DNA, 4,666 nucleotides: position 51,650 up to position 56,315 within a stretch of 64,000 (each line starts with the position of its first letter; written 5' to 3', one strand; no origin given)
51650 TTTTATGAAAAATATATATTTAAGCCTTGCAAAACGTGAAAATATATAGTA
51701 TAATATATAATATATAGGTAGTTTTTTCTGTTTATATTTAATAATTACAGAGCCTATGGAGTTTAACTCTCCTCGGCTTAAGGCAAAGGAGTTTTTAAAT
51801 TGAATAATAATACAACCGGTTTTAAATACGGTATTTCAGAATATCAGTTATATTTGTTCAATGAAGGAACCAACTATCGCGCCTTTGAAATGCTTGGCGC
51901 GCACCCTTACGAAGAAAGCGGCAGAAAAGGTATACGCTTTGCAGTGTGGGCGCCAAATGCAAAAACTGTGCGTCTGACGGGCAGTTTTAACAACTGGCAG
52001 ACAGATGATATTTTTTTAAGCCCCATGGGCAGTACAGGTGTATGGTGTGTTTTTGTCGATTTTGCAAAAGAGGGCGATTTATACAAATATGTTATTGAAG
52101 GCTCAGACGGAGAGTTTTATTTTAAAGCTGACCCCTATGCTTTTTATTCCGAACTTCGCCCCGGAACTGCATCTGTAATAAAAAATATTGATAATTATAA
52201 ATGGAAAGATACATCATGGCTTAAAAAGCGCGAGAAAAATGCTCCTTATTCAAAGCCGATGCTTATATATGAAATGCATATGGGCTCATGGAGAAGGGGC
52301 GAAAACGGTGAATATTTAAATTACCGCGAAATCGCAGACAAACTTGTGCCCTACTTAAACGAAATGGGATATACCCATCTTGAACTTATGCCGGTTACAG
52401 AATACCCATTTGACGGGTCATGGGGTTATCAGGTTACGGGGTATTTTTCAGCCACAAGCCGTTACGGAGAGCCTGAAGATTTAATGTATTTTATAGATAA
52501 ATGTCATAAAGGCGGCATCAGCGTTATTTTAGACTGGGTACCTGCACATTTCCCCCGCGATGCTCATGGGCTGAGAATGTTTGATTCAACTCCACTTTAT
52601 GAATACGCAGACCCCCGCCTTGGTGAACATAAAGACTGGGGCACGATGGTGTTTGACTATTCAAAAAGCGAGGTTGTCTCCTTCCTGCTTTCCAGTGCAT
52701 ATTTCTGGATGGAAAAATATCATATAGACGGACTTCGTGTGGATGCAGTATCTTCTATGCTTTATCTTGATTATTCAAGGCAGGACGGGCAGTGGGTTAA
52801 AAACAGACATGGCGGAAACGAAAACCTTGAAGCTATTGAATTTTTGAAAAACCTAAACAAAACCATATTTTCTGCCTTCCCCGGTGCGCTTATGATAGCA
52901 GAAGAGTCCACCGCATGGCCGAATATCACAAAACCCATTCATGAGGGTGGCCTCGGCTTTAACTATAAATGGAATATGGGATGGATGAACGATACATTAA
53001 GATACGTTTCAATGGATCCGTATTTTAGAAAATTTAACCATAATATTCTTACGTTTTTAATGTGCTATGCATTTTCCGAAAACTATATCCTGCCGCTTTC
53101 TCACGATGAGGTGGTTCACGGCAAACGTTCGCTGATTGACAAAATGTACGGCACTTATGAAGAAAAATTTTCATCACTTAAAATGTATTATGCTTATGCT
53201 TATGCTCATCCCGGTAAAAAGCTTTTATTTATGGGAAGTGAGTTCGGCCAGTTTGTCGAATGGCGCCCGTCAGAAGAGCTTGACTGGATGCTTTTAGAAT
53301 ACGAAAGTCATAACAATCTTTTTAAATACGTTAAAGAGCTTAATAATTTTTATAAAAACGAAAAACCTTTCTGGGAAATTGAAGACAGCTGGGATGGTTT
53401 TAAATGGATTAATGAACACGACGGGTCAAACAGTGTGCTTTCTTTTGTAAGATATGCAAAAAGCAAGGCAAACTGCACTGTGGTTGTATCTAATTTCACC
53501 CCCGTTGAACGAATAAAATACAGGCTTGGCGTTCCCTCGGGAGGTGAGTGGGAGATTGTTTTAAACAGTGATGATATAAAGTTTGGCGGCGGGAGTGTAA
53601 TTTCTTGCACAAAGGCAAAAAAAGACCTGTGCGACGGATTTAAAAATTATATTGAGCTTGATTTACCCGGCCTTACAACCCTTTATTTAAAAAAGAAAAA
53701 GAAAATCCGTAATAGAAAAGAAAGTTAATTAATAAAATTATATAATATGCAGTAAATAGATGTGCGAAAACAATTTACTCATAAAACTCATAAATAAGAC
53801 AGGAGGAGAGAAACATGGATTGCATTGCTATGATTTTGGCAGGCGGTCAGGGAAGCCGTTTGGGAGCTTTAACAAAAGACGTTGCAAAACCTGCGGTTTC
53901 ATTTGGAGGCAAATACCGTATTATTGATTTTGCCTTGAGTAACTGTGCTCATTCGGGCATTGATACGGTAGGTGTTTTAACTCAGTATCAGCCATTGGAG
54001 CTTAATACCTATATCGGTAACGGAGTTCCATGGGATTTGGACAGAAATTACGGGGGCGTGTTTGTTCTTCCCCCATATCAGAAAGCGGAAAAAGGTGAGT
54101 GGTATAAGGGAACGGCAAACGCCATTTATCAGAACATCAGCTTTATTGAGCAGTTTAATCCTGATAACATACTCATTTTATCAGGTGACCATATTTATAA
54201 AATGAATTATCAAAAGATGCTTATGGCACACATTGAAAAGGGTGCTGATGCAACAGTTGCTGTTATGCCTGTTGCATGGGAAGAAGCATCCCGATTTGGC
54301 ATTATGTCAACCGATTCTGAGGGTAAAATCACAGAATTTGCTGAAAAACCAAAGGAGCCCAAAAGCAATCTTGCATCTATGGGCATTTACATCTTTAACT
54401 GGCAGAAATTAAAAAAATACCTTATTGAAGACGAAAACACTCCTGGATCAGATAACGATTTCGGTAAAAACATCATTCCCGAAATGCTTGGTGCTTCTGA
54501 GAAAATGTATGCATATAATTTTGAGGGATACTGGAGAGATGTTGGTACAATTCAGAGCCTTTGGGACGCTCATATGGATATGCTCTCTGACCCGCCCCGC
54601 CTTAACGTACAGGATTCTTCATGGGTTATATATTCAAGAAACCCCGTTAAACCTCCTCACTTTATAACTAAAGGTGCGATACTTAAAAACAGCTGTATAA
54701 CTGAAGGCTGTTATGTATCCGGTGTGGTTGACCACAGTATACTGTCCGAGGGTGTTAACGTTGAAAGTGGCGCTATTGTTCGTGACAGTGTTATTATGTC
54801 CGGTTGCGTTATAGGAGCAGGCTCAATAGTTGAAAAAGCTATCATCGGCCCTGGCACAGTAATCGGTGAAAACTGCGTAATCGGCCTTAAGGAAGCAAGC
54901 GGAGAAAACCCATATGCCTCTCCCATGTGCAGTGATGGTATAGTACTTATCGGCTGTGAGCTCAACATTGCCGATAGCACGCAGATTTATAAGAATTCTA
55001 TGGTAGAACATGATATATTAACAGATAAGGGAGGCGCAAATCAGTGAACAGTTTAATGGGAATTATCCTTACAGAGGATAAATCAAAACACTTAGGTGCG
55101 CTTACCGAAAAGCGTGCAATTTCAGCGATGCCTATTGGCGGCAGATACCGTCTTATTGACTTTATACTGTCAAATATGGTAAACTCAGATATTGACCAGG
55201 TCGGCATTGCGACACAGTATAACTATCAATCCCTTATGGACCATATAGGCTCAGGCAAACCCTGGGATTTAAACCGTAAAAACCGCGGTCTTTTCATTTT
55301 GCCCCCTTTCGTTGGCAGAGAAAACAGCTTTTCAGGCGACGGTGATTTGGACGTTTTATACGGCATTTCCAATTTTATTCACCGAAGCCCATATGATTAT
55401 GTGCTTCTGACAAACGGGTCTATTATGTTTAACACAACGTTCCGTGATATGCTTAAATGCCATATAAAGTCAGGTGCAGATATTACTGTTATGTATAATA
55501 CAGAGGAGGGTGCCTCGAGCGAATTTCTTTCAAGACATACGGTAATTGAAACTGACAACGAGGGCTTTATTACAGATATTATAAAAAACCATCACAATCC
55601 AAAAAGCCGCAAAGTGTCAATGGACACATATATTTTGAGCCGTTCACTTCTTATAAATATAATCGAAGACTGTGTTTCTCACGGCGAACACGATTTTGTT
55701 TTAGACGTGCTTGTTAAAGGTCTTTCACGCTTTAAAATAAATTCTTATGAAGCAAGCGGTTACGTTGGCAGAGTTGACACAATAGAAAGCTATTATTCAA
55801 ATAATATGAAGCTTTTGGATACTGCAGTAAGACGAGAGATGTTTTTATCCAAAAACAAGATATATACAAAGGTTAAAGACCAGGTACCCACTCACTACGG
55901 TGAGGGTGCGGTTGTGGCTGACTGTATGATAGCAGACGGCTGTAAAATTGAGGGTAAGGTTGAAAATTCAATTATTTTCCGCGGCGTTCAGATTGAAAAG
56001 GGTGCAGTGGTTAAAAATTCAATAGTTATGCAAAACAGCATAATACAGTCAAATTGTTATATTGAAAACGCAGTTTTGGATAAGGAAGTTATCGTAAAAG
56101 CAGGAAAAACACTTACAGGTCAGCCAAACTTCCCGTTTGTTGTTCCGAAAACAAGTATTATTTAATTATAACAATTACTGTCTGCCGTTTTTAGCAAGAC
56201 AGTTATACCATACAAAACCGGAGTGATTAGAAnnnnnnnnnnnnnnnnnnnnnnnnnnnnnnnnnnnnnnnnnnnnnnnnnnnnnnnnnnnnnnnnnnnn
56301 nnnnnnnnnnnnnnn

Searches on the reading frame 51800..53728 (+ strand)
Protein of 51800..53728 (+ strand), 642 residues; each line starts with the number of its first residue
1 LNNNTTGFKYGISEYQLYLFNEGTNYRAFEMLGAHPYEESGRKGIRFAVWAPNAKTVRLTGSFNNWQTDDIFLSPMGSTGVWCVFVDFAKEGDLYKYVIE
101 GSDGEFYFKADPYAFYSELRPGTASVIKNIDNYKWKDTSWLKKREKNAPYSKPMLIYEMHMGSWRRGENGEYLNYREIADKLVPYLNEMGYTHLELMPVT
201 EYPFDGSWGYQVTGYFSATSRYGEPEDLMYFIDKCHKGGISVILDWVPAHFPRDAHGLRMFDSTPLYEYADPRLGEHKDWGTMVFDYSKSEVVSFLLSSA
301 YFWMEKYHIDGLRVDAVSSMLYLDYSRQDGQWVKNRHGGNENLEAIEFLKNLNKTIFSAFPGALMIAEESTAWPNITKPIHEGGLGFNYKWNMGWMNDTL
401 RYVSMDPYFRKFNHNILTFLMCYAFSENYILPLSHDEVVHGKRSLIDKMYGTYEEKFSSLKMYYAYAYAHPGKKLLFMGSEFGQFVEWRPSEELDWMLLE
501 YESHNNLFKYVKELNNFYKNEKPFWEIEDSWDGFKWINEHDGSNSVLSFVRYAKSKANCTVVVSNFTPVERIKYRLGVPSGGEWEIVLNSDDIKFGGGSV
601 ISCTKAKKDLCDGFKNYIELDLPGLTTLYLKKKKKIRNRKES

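Call 6: search_protein_families(library=pfam, proteins=[window:51800-53728:+])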
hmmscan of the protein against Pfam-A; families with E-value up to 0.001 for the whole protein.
window:51800-53728:+ (642 aa): 4 families
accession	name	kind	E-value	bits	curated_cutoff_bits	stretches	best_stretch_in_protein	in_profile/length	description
PF02922.24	CBM_48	-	4.2e-22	78.7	22.4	1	32-114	2-83/83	Carbohydrate-binding module 48 (Isoamylase N-terminal domain)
PF00128.31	Alpha-amylase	-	2.6e-20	73.5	22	2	175-252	18-93/446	Alpha amylase, catalytic domain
PF02806.24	Alpha-amylase_C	-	3.3e-19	69.4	21.2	1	536-632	1-94/95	Alpha amylase, C-terminal all-beta domain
PF16561.11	AMPK1_CBM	-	8.6e-05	23.1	26.8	1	49-102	6-56/85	Glycogen recognition site of AMP-activated protein kinase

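Call 8: find_encoding_contigs(protein=window:51800-53728:+, flank=3000, max_places=10)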
Protein window:51800-53728:+ (642 aa): no gene with exactly this product is on record in the collection.

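Call 15: find_related_loci(query=window:51800-53728:+, collection=genome_contigs, flank=4000)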
Query window:51800-53728:+ (642 aa) in genome_contigs; peptide patterns used: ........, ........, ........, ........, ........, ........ (x = any residue, [..] = any of these).
600 stretches matched a pattern (row limit reached: there are more); 597 encode a relative of the query (tblastn E <= 1e-3); the best 80 are kept; 80 distinct loci.
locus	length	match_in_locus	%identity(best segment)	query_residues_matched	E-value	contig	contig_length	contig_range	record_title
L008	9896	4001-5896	61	10-640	0e+0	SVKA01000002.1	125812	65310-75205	MAG: Oscillospiraceae bacterium isolate SIG449 NODE_3232_length_125812_cov_2.087870, whole genome shotgun sequence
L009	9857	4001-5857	62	11-631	0e+0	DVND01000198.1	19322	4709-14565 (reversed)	MAG TPA_asm: Candidatus Avimonoglobus intestinipullorum isolate ChiSjej4B22-9803 ChiSjej4B22M5__C244764_L19322_SRR632343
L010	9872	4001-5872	62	12-637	0e+0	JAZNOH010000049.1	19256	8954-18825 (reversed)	MAG: Clostridia bacterium isolate T1900044652_TS20190118.MAGScoT_cleanbin_000056 SGB_1441_k141_208937, whole genome shot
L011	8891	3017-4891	62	11-640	0e+0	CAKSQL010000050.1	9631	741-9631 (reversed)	MAG: uncultured Clostridia bacterium isolate REFINED_METABAT215_TOP10_CONTIGS_1500_ASSEMBLY_K77_MERGED__Hadza_MoBio_hadz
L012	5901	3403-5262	60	12-632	0e+0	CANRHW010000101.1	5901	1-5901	MAG: uncultured Clostridia bacterium isolate Lapin-023__bin38 genome assembly, contig: Lapin-023__NODE_16515_length_5901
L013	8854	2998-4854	61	11-630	0e+0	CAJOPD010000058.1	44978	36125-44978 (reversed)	uncultured Clostridia bacterium isolate Rumen_Coassembly_mag_197 genome assembly, contig: k87_12841736, whole genome sho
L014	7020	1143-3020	62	14-637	0e+0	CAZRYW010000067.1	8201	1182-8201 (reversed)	MAG TPA_asm: uncultured Oscillospiraceae bacterium isolate SRP225648_co1_913 genome assembly, contig: NODE_22372_length_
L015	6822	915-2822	62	4-642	0e+0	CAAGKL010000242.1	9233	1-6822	MAG TPA_asm: Clostridia bacterium, isolate HGM11525, WGS project CAAGKL010000000 data, contig: SRS476302_133_k119_185048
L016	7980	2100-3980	60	14-638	0e+0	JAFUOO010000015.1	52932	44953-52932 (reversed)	MAG: Clostridia bacterium isolate RGIG4683 Roe_deer_Rectum-5__c2739, whole genome shotgun sequence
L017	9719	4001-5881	60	11-635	0e+0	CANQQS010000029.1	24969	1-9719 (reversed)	MAG: uncultured Clostridia bacterium isolate Lapin-008__bin90 genome assembly, contig: Lapin-008__NODE_2282_length_24969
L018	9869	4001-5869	59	11-635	0e+0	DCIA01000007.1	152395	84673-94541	MAG TPA_asm: Clostridiales bacterium UBA1738 UBA1738_contig_311, whole genome shotgun sequence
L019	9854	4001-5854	57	16-631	0e+0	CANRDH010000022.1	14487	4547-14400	MAG: uncultured Clostridia bacterium isolate Lapin-026__bin79 genome assembly, contig: Lapin-026__NODE_5035_length_14487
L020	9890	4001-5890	54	12-640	0e+0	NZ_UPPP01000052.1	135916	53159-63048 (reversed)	Lucifera butyrica isolate LUCI, whole genome shotgun sequence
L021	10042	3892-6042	56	12-635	0e+0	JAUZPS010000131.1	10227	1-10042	MAG: Bacillota bacterium isolate bin150(14d) FHPBLPLK_131, whole genome shotgun sequence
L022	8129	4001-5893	55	11-639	0e+0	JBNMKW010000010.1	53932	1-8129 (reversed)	MAG: Megasphaera sp. isolate CM_BacMeg1398.33 k141_259219_length_53932_cov_15.9011, whole genome shotgun sequence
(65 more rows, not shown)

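Call 19: list_cluster_members(proteins=[P0001, window:51800-53728:+, window:56233-57672:+])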
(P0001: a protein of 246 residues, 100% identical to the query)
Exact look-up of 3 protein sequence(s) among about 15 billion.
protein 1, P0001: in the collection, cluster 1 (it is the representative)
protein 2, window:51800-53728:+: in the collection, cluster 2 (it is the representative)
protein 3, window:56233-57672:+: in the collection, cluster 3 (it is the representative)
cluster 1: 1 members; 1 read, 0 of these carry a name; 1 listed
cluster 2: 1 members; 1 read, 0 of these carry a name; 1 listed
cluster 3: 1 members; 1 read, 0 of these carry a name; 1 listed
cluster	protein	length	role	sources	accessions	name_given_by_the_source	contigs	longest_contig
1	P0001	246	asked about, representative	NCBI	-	-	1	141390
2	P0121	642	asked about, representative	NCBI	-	-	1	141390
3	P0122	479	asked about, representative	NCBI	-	-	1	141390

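Call 21: find_homologous_proteins(query=window:51800-53728:+, max_evalue=1e-100)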
Query window:51800-53728:+ (642 aa): 8000 proteins with E <= 1e-100 among 8000 candidates; the best 120 are listed.
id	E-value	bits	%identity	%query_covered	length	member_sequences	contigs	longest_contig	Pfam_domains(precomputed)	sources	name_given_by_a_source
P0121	0.0e+0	1529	100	100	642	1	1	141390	PF02922.25,PF00128.32,PF02806.25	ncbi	-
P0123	0.0e+0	1219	79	100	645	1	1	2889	PF02922.25,PF00128.32,PF02806.25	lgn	-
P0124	0.0e+0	1211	79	98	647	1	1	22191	PF02922.25,PF00128.32,PF02806.25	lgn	-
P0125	0.0e+0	1179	77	97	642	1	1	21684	PF02922.25,PF00128.32,PF02806.25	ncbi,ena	-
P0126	0.0e+0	1147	75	98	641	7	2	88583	PF02922.25,PF00128.32,PF02806.25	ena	-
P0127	0.0e+0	1060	68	99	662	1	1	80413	PF22019.3,PF02922.25,PF00128.32,PF02806.25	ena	-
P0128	0.0e+0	1058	68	100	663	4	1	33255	PF22019.3,PF02922.25,PF00128.32,PF02806.25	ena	-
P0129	0.0e+0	1056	69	100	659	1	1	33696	PF02922.25,PF00128.32,PF02806.25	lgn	-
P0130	0.0e+0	1056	69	97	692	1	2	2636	PF22019.3,PF02922.25,PF00128.32,PF02806.25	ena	-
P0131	0.0e+0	1055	68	98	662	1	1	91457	PF22019.3,PF02922.25,PF00128.32,PF02806.25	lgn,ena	-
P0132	0.0e+0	1055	69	98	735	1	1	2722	PF22019.3,PF02922.25,PF00128.32,PF02806.25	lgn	-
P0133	0.0e+0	1052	69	98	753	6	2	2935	PF22019.3,PF02922.25,PF00128.32,PF02806.25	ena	-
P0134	0.0e+0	1051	68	99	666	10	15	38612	PF22019.3,PF02922.25,PF00128.32,PF02806.25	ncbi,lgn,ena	-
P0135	0.0e+0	1050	70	98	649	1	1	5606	PF02922.25,PF00128.32,PF02806.25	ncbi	-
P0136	0.0e+0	1048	68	98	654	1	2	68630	PF22019.3,PF02922.25,PF00128.32,PF02806.25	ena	-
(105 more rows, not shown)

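Call 23: find_encoding_contigs(protein=P0124, flank=5000, max_places=3)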
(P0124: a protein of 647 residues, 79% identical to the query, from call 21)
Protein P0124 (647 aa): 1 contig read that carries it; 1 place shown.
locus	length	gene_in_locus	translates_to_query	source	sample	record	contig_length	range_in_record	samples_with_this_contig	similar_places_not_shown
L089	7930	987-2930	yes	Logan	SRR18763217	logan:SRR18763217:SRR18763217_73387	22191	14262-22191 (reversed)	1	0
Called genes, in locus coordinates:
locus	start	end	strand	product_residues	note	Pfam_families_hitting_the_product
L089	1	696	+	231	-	?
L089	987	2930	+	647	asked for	PF02922:CBM_48, PF00128:Alpha-amylase, PF02806:Alpha-amylase_C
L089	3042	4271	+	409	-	PF00483:NTP_transferase, PF12804:NTP_transf_3 (weak), PF00132:Hexapep (faint), PF07959:Fucose_pyrophosphorylase (faint), PF24894:Hexapep_GlmU, PF25084:LbH_EIF2B (weak), PF25247:LbH_GLGC (faint), PF25087:GMPPB_C (weak)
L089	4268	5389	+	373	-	PF00483:NTP_transferase, PF25084:LbH_EIF2B, PF24894:Hexapep_GlmU, PF25087:GMPPB_C, PF25247:LbH_GLGC (faint), PF00132:Hexapep (faint)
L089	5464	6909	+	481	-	PF08323:Glyco_transf_5, PF13439:Glyco_transf_4 (faint), PF00534:Glycos_transf_1, PF13692:Glyco_trans_1_4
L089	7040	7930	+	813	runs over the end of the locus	PF00343:Phosphorylase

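Call 24: find_encoding_contigs(protein=P0125, flank=5000, max_places=3)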
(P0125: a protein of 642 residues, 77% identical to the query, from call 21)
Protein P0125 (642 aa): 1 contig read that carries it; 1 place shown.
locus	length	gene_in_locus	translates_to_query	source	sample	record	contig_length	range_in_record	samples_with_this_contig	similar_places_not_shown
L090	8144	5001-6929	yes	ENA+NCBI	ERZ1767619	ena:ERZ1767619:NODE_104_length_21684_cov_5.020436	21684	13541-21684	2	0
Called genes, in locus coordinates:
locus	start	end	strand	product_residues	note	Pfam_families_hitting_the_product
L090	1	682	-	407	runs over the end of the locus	PF00890:FAD_binding_2 (weak), PF01134:GIDA, PF01266:DAO (weak), PF03486:HI0933_like, PF07992:Pyr_redox_2, PF12831:FAD_oxidored (weak), PF13450:NAD_binding_8 (weak), PF22780:HI0933_like_1st, +3 more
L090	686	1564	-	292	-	PF01418:HTH_6, PF01380:SIS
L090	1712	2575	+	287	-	PF16924:DpaA_N, PF02826:2-Hacid_dh_C (faint), PF01488:Shikimate_DH (weak)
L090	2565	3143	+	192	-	PF02441:Flavoprotein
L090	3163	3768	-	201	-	PF02677:QueH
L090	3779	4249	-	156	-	-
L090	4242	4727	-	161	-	PF04542:Sigma70_r2, PF08281:Sigma70_r4_2, PF04545:Sigma70_r4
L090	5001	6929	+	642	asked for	PF02922:CBM_48, PF00128:Alpha-amylase, PF02806:Alpha-amylase_C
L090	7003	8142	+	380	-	?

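Call 25: find_encoding_contigs(protein=P0126, flank=5000, max_places=3)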
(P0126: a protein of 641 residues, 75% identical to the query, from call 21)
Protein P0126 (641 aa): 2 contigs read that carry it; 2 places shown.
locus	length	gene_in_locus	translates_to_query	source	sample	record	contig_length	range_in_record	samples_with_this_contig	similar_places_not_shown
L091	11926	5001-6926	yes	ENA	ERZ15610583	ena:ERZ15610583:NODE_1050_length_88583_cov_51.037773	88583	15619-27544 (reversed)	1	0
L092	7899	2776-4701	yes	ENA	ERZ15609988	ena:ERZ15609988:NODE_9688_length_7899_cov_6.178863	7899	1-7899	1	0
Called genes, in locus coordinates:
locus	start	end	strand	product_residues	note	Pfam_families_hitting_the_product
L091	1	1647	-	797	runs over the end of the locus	PF13567:DUF4131, PF03772:Competence, PF00753:Lactamase_B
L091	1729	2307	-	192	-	PF00156:Pribosyltran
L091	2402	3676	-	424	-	PF00890:FAD_binding_2 (faint), PF01134:GIDA (weak), PF01266:DAO (faint), PF07992:Pyr_redox_2 (weak), PF12831:FAD_oxidored, PF13450:NAD_binding_8 (weak)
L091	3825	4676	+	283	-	PF10114:PocR, PF00165:HTH_AraC (weak), PF12833:HTH_18, PF00165:HTH_AraC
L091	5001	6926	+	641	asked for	PF02922:CBM_48, PF00128:Alpha-amylase, PF02806:Alpha-amylase_C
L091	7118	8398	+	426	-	PF00483:NTP_transferase, PF12804:NTP_transf_3 (weak), PF00132:Hexapep (faint), PF07959:Fucose_pyrophosphorylase (faint), PF25084:LbH_EIF2B (weak), PF25087:GMPPB_C, PF24894:Hexapep_GlmU, PF25247:LbH_GLGC (weak)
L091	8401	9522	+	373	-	PF00483:NTP_transferase, PF25084:LbH_EIF2B, PF24894:Hexapep_GlmU, PF25247:LbH_GLGC (faint), PF25087:GMPPB_C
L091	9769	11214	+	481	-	PF08323:Glyco_transf_5, PF00534:Glycos_transf_1, PF13692:Glyco_trans_1_4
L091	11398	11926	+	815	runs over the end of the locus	PF00343:Phosphorylase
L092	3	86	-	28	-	?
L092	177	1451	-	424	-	PF00890:FAD_binding_2 (faint), PF01134:GIDA (weak), PF01266:DAO (faint), PF07992:Pyr_redox_2 (weak), PF12831:FAD_oxidored, PF13450:NAD_binding_8 (weak)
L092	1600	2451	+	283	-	PF10114:PocR, PF00165:HTH_AraC (weak), PF12833:HTH_18, PF00165:HTH_AraC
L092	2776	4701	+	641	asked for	PF02922:CBM_48, PF00128:Alpha-amylase, PF02806:Alpha-amylase_C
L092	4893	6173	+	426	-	PF00483:NTP_transferase, PF12804:NTP_transf_3 (weak), PF00132:Hexapep (faint), PF07959:Fucose_pyrophosphorylase (faint), PF25084:LbH_EIF2B (weak), PF25087:GMPPB_C, PF24894:Hexapep_GlmU, PF25247:LbH_GLGC (weak)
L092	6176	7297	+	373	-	PF00483:NTP_transferase, PF25084:LbH_EIF2B, PF24894:Hexapep_GlmU, PF25247:LbH_GLGC (faint), PF25087:GMPPB_C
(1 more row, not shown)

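Call 26: find_encoding_contigs(protein=P0123, flank=5000, max_places=3)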
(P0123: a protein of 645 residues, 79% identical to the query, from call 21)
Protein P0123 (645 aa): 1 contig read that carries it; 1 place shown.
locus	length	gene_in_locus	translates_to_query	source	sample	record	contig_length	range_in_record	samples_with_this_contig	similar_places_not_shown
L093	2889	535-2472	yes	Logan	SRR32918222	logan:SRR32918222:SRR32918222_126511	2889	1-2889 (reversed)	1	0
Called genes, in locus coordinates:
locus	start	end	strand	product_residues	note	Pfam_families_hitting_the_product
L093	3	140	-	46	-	?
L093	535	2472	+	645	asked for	PF02922:CBM_48, PF00128:Alpha-amylase, PF02806:Alpha-amylase_C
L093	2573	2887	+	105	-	?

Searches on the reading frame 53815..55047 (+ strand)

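Call 6: search_protein_families(library=pfam, proteins=[window:53815-55047:+])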
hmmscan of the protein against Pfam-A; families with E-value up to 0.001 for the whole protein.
window:53815-55047:+ (410 aa): 7 families
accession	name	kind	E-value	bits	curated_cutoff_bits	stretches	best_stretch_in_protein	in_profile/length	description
PF00483.29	NTP_transferase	-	2.1e-70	237.6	21.2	1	5-257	2-243/245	Nucleotidyl transferase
PF24894.1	Hexapep_GlmU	-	8.4e-16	58.4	23.3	1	289-379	15-104/104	GlmU-like, C-terminal hexapeptide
PF07959.18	Fucose_pyrophosphorylase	-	1e-08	35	34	1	307-357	270-322/418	Fucose pyrophosphorylase domain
PF12804.13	NTP_transf_3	-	6.6e-08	33.3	27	1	5-151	1-123/160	MobA-like NTP transferase domain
PF25247.1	LbH_GLGC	-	1.9e-07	31.6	27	0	332-389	75-134/135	GLGC left-handed parallel beta-helix domain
PF25084.1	LbH_EIF2B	-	3.3e-06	27.5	54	1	288-356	17-87/105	EIF2B subunit epsilon LbH domain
PF00132.30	Hexapep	-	0.00013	21.9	27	0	342-357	14-29/36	Bacterial transferase hexapeptide (six repeats)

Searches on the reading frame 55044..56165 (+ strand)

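Call 6: search_protein_families(library=pfam, proteins=[window:55044-56165:+])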
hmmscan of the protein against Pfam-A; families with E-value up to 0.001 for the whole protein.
window:55044-56165:+ (373 aa): 5 families
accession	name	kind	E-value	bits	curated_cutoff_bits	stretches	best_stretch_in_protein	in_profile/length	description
PF00483.29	NTP_transferase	-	2.3e-17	63.8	21.2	1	6-257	2-242/245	Nucleotidyl transferase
PF24894.1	Hexapep_GlmU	-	5.4e-15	55.8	23.3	1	286-356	11-82/104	GlmU-like, C-terminal hexapeptide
PF25084.1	LbH_EIF2B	-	9.2e-11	42.1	54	1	283-355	28-103/105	EIF2B subunit epsilon LbH domain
PF25247.1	LbH_GLGC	-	2.7e-06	27.8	27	1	287-335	9-58/135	GLGC left-handed parallel beta-helix domain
PF00132.30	Hexapep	-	3.5e-05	23.8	27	0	308-341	1-35/36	Bacterial transferase hexapeptide (six repeats)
